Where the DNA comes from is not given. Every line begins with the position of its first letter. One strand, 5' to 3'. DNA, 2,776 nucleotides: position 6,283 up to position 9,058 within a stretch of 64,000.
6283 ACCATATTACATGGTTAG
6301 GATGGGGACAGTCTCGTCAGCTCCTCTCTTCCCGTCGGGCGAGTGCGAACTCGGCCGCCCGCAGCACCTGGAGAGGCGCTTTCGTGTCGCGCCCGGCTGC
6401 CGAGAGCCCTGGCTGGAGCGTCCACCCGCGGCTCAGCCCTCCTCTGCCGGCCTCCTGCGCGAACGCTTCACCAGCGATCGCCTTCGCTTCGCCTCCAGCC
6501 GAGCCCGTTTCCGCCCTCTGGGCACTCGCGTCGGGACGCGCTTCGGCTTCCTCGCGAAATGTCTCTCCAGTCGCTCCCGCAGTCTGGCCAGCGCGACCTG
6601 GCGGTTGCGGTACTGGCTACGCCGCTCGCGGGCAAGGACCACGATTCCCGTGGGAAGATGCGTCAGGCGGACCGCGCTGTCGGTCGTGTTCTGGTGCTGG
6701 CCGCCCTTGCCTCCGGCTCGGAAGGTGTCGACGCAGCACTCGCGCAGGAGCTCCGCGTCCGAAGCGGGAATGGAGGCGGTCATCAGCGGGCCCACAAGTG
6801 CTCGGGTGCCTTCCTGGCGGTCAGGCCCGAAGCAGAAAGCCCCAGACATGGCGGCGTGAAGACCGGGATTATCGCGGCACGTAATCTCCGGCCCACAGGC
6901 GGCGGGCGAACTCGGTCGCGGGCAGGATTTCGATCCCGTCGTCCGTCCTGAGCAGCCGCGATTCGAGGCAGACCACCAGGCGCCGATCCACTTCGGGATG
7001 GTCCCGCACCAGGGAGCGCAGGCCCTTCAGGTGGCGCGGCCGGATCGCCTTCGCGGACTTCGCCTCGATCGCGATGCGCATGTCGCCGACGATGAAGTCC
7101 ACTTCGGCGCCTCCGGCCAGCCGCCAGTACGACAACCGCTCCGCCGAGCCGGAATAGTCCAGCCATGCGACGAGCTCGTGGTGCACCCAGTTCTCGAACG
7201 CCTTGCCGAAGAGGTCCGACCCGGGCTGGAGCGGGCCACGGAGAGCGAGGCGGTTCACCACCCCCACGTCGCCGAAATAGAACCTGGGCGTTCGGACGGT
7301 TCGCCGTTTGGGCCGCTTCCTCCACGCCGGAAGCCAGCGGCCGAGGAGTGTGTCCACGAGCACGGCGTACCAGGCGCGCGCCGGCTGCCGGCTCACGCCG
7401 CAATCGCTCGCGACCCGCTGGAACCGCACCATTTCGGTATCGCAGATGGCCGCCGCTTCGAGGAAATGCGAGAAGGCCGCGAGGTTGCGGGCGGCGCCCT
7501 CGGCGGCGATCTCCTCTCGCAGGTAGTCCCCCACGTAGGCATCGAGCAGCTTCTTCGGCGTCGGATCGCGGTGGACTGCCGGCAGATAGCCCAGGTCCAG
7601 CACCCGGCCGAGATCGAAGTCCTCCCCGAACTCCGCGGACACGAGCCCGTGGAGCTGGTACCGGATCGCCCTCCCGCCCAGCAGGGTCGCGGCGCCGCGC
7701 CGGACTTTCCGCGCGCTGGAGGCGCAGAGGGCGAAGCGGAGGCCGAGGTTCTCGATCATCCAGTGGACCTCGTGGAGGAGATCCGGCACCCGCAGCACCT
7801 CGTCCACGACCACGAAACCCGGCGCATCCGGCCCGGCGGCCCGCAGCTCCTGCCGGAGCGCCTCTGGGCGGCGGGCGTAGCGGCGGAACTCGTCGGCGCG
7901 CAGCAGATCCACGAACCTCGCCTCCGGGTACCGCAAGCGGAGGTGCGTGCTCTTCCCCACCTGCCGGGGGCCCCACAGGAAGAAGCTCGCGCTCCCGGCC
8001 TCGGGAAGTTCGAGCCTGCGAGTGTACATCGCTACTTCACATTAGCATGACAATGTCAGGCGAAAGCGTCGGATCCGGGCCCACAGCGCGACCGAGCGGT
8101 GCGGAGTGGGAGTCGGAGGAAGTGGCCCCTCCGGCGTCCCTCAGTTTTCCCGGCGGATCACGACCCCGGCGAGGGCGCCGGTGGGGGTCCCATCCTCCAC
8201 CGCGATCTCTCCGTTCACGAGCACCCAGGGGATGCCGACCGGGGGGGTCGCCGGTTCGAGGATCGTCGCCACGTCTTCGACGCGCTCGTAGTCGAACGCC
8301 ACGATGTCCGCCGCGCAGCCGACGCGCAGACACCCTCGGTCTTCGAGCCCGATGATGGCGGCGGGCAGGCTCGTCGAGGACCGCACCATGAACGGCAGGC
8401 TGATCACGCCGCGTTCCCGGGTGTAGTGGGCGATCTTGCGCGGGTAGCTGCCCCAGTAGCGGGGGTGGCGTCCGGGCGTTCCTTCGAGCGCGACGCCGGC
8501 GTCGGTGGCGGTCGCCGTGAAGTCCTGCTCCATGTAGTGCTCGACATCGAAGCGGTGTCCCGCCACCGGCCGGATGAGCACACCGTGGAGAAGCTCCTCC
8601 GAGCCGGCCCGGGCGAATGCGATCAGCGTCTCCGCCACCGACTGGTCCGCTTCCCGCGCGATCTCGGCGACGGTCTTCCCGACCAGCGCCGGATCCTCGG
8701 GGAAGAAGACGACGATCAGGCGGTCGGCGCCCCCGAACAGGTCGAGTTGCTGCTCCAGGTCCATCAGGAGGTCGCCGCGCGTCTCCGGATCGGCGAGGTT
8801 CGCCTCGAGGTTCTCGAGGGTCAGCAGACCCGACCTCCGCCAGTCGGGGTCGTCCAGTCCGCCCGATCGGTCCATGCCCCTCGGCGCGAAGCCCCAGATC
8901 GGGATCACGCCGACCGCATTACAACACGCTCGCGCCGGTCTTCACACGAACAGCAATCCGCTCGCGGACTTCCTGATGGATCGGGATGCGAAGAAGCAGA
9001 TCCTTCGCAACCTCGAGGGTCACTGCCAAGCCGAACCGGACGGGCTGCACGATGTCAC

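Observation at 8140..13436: IetA/IetS-like (AAA+ ATPase + S8 subtilase) defence cassette inserted into a D-aminoacylase gene, bracketed by a 775-bp direct duplication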

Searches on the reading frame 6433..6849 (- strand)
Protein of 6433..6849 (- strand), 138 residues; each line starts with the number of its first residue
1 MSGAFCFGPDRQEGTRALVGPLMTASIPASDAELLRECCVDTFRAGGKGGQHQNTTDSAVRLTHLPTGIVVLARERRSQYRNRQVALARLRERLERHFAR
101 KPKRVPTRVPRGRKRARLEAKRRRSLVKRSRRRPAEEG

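Call 6: search_protein_families(library=pfam, proteins=[window:6433-6849:-], max_evalue=0.01)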
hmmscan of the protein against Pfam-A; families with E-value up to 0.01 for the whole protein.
window:6433-6849:- (138 aa): 1 family
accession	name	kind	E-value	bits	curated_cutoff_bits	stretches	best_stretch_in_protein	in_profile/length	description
PF00472.26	RF-1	-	1.2e-24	86.9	35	1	37-131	11-116/116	RF-1 domain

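Call 36: search_protein_families(library=ncbifam, proteins=[window:6433-6849:-], max_evalue=0.001)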
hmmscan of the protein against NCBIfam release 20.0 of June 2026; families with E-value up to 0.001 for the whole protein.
window:6433-6849:- (138 aa): 5 families
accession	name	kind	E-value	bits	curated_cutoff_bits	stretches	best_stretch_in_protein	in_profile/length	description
TIGR00020.2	prfB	exception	1.2e-22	80.5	370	1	38-102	229-293/353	peptide chain release factor 2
TIGR00019.1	prfA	equivalog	4.9e-22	78.3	423.25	1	39-102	225-288/361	peptide chain release factor 1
NF001859.2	PRK00591.1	equivalog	3e-21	75.9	400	1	39-101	217-279/347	peptide chain release factor 1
TIGR03072.1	release_prfH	equivalog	9.3e-21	74.3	166.65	1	32-101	102-171/200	peptide chain release factor H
NF006718.0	PRK09256.1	equivalog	1e-15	57.6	100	1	69-134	72-137/140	alternative ribosome rescue aminoacyl-tRNA hydrolase ArfB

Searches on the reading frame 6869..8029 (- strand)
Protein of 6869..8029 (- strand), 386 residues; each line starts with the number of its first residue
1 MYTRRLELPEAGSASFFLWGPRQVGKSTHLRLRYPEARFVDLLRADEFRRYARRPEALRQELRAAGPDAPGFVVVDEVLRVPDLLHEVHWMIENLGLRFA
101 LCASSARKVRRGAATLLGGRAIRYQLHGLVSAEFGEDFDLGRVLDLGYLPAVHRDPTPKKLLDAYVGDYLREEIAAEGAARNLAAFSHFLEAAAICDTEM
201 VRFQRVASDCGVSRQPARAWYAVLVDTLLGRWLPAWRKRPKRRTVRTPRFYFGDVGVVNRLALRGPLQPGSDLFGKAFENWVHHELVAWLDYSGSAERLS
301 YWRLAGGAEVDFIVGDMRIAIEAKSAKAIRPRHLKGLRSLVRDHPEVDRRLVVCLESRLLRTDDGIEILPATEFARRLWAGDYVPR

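Call 5: search_protein_families(library=padloc, proteins=[window:6869-8029:-], max_evalue=0.01)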
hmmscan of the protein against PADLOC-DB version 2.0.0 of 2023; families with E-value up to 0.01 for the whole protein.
window:6869-8029:- (386 aa): 7 families
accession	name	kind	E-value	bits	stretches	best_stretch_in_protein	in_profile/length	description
PDLC04790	PDC-S01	-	2.8e-43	146.2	2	143-374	178-417/422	-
PDLC04789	PDC-S01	-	8.9e-24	82.2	1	16-323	20-338/375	-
PDLC04787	PDC-S01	-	1.4e-13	48.5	1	18-375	32-406/412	-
PDLC04791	PDC-S01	-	3.5e-10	37.1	2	269-352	296-375/395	-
PDLC04792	PDC-S01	-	7.7e-05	19.4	1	273-370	335-426/452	-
PDLC04786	PDC-S01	-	0.00013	18.8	1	250-339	308-400/439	-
PDLC04788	PDC-S01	-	0.00041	17.4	1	244-343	293-397/448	-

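Call 6: search_protein_families(library=pfam, proteins=[window:6869-8029:-], max_evalue=0.01)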
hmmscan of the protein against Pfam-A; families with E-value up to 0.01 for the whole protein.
window:6869-8029:- (386 aa): 2 families
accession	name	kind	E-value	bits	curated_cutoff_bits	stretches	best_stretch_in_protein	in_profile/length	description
PF13635.12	DUF4143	-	2.4e-26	92.8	28.1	1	172-325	2-159/160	Domain of unknown function (DUF4143)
PF13173.12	AAA_14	-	5.8e-12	46.2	27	1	17-134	6-128/129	AAA domain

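Call 36: search_protein_families(library=ncbifam, proteins=[window:6869-8029:-], max_evalue=0.001)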
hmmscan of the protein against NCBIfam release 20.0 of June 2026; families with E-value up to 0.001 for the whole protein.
window:6869-8029:- (386 aa): 0 families

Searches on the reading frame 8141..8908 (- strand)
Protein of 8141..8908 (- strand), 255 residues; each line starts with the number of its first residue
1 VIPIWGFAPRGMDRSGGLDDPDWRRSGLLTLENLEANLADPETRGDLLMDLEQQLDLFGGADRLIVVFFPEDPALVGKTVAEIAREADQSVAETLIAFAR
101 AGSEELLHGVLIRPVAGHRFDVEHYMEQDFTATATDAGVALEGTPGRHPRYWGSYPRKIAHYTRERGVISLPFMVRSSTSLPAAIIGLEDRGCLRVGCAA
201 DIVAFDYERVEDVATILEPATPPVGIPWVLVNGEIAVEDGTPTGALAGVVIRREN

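Call 5: search_protein_families(library=padloc, proteins=[window:8141-8908:-], max_evalue=0.01)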
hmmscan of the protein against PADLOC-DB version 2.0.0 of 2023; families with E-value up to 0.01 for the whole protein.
window:8141-8908:- (255 aa): 0 families

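Call 6: search_protein_families(library=pfam, proteins=[window:8141-8908:-], max_evalue=0.01)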
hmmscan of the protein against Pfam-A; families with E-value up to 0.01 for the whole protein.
window:8141-8908:- (255 aa): 2 families
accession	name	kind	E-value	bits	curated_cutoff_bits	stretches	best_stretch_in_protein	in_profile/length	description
PF07969.17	Amidohydro_3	-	2.3e-11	44.3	29.7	1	132-236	370-471/472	Amidohydrolase family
PF01979.26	Amidohydro_1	-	2.8e-05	24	25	1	119-234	232-343/345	Amidohydrolase family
